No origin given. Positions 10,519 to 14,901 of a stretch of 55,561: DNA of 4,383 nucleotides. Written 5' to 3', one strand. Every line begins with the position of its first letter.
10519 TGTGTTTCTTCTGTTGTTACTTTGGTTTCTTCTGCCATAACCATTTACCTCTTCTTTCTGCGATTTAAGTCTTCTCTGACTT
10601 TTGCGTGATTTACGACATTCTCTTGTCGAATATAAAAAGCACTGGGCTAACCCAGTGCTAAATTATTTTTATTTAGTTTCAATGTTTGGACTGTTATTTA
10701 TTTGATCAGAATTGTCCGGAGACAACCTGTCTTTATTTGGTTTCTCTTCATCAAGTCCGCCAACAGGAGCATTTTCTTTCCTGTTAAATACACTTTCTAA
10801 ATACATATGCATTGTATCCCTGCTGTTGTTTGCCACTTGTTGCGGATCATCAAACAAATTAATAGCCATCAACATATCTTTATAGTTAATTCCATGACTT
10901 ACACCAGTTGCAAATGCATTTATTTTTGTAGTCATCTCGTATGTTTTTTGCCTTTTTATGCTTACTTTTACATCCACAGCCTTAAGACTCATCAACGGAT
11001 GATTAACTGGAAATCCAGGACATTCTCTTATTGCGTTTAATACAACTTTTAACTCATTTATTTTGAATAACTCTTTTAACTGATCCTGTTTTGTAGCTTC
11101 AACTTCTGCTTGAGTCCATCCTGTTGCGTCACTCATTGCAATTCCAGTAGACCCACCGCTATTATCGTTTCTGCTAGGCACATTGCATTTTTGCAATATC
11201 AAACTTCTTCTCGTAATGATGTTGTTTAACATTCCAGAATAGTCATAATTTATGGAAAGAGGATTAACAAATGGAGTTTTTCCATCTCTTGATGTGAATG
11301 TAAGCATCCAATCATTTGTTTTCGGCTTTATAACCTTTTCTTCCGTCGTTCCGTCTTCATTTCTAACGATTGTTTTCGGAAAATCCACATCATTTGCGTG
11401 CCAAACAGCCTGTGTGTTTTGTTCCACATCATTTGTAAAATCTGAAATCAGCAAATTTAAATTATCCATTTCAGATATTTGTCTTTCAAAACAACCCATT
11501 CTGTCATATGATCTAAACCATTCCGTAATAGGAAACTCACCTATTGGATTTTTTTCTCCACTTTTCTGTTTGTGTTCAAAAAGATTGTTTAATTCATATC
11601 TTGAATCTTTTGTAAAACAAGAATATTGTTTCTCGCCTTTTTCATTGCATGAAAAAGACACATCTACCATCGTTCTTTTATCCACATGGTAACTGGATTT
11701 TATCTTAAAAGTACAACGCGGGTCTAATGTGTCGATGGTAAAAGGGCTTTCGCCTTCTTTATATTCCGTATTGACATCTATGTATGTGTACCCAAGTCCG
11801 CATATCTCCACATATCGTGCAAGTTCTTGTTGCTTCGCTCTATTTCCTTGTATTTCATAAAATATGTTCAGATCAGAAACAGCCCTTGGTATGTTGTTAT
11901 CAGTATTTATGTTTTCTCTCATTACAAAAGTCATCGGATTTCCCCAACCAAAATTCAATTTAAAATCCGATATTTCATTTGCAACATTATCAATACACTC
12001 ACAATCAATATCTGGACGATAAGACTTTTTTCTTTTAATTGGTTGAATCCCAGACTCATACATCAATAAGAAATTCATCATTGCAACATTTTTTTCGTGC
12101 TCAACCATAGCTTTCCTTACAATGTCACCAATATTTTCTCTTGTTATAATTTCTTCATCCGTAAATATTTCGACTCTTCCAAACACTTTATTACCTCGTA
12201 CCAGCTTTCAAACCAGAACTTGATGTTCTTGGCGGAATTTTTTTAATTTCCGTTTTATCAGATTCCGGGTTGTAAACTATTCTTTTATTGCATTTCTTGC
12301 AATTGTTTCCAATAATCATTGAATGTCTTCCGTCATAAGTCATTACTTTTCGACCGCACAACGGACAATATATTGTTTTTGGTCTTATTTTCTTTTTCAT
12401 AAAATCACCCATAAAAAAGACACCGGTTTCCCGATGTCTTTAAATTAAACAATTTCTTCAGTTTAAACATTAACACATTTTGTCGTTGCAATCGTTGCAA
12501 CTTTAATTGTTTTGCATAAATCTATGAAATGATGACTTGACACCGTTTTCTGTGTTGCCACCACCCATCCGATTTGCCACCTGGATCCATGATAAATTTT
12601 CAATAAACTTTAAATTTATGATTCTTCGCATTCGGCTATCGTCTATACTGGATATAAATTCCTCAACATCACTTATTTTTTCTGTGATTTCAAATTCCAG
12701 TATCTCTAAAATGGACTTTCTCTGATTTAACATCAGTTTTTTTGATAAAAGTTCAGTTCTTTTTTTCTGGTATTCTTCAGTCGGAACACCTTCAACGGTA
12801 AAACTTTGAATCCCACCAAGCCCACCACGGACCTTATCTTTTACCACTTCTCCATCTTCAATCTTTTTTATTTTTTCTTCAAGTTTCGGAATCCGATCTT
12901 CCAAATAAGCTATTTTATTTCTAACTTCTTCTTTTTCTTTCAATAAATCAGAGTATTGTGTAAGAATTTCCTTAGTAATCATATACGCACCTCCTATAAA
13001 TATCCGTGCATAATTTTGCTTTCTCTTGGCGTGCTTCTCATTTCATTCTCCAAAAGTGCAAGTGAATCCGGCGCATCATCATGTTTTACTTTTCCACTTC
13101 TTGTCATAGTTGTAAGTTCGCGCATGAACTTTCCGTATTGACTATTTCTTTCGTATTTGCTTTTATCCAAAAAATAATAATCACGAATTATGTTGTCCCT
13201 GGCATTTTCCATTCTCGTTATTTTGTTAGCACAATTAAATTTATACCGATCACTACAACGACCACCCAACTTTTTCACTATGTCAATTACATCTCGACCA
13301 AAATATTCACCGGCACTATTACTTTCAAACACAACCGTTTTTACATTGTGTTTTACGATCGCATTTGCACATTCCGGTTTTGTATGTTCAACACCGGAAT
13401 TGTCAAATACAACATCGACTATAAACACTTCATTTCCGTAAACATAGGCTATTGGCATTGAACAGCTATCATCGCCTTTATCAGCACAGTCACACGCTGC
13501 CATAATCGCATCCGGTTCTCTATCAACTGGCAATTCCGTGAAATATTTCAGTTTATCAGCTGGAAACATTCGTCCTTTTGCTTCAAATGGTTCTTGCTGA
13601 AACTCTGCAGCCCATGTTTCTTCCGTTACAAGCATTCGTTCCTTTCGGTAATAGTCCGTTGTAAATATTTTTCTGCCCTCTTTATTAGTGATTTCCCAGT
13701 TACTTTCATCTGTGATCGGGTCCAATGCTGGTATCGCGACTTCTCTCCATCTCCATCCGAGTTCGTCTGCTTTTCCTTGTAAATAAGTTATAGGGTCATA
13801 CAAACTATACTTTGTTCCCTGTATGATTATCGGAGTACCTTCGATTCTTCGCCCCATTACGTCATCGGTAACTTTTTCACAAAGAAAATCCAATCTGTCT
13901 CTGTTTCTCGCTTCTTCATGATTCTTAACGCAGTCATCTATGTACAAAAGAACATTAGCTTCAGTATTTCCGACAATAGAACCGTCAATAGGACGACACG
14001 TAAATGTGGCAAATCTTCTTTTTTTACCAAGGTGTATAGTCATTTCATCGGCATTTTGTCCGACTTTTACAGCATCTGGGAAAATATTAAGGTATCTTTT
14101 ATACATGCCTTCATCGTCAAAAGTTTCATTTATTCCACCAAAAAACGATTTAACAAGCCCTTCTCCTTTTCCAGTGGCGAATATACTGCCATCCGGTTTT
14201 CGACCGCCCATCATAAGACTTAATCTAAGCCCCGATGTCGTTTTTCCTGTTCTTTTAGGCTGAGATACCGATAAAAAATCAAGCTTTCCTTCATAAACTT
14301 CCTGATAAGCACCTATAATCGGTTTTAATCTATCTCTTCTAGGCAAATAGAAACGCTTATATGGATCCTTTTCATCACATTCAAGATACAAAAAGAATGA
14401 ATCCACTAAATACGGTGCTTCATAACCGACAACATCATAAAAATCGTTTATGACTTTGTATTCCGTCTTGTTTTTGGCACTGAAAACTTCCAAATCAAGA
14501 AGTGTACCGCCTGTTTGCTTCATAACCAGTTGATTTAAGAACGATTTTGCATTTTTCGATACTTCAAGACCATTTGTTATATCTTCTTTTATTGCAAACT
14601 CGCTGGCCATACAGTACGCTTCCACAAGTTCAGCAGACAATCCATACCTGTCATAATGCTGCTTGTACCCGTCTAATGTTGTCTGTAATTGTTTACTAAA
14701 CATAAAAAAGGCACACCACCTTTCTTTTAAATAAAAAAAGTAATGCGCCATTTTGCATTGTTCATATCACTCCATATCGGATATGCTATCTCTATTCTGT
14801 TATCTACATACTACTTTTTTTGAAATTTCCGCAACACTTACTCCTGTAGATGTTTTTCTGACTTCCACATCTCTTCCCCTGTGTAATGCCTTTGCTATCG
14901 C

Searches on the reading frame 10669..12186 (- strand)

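Call 35: search_protein_families(library=phrogs, proteins=[window:10669-12186:-], max_evalue=0.00001)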
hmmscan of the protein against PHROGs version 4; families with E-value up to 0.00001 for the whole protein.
window:10669-12186:- (505 aa): 1 family
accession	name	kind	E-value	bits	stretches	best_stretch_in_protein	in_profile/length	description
phrog_64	-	head and packaging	2e-28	100.2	1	6-449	61-485/547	portal protein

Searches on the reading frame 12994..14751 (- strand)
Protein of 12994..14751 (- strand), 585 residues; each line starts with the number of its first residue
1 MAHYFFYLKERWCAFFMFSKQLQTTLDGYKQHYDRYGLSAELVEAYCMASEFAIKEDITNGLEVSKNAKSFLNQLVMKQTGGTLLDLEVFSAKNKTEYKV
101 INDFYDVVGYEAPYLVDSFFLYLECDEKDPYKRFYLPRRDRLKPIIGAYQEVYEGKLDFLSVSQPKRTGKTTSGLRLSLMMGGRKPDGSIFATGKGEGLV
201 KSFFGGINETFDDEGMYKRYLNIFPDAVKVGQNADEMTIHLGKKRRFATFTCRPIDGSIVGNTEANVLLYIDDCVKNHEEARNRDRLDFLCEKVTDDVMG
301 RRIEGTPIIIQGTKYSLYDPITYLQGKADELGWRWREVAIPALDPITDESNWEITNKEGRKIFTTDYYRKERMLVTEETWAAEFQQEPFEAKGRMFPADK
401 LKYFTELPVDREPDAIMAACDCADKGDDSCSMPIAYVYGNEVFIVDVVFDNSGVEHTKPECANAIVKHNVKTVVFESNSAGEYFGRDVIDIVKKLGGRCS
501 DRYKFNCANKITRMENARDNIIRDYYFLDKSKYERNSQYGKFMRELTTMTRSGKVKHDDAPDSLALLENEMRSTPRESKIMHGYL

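Call 35: search_protein_families(library=phrogs, proteins=[window:12994-14751:-], max_evalue=0.00001)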
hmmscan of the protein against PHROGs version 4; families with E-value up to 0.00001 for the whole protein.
window:12994-14751:- (585 aa): 4 families
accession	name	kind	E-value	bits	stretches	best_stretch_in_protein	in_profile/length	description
phrog_38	-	head and packaging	8.5e-45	154.6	1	150-578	301-710/760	terminase large subunit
phrog_30251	-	head and packaging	6.8e-28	98.3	1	133-560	31-449/799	terminase large subunit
phrog_5573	-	head and packaging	1.8e-12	48.2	1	361-579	30-242/250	terminase large subunit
phrog_4758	-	head and packaging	1.5e-08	35.3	1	131-344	31-237/243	terminase large subunit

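Call 62: search_dna_similar(query=window:12994-14751:-, collection=phages, mode=protein, max_rows=12)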
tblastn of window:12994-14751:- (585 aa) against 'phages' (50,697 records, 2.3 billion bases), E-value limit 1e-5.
Records with a match: 125; places in all: 126; records where one place covers at least 80% of the query: 12.
Best place of each record, by identity: <60% 125.
By first word of the organism name: Streptococcus 33; Lactococcus 29; Bacteriophage 12; Bacteroides 10; Clostridium 9; Staphylococcus 6; Fusobacterium 2; Geobacillus 2; Aggregatibacter 2; Haemophilus 2; and 15 more.
By host as written in the record: - 19; Streptococcus thermophilus 14; Lactococcus lactis 11; Streptococcus thermophilus ST64987 8; Bacteroides fragilis DA503 3; Ruegeria pomeroyi DSS-3 3; Lactococcus cremoris DGCC6073 2; Clostridium tetani ATCC 9441 2; and 52 more.
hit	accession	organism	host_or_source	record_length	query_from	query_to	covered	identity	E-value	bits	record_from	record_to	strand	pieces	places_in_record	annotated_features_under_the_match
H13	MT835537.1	Bacteriophage sp.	human fecal samples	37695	91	572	82%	49.6%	4e-148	478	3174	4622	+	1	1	record has no annotation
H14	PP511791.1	Dulem virus 39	Propithecus coquereli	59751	17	579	96%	32.1%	9e-74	262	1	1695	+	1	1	terminase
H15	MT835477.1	Bacteriophage sp.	human fecal samples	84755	116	581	80%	37.0%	3e-74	264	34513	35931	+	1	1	record has no annotation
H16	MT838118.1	Bacteriophage sp.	human fecal samples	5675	114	573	79%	36.8%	6e-71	253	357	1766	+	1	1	record has no annotation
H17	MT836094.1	Bacteriophage sp.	human fecal samples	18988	24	567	93%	30.7%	5e-64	234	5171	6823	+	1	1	record has no annotation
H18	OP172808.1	Eggerthella phage EL753P1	Eggerthella lenta DA753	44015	89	576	83%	33.8%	4e-64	234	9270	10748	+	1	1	hypothetical protein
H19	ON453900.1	Clostridium phage Maintenon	[Clostridium] innocuum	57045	110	567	78%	34.7%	6e-71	254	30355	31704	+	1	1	terminase large subunit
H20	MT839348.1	Bacteriophage sp.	human fecal samples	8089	145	571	73%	33.8%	1e-63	233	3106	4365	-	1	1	record has no annotation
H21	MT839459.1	Bacteriophage sp.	human fecal samples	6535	150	571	72%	33.7%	1e-63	232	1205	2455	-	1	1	record has no annotation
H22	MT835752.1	Bacteriophage sp.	human fecal samples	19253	135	567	74%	31.8%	3e-41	166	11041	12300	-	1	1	record has no annotation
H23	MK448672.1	Streptococcus phage Javan117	Streptococcus dysgalactiae ASDSE_99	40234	118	571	78%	28.6%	9e-29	128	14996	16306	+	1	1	terminase large subunit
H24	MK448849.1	Streptococcus phage Javan128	Streptococcus dysgalactiae ERR084991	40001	118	571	78%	28.0%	4e-26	120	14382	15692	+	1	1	terminase large subunit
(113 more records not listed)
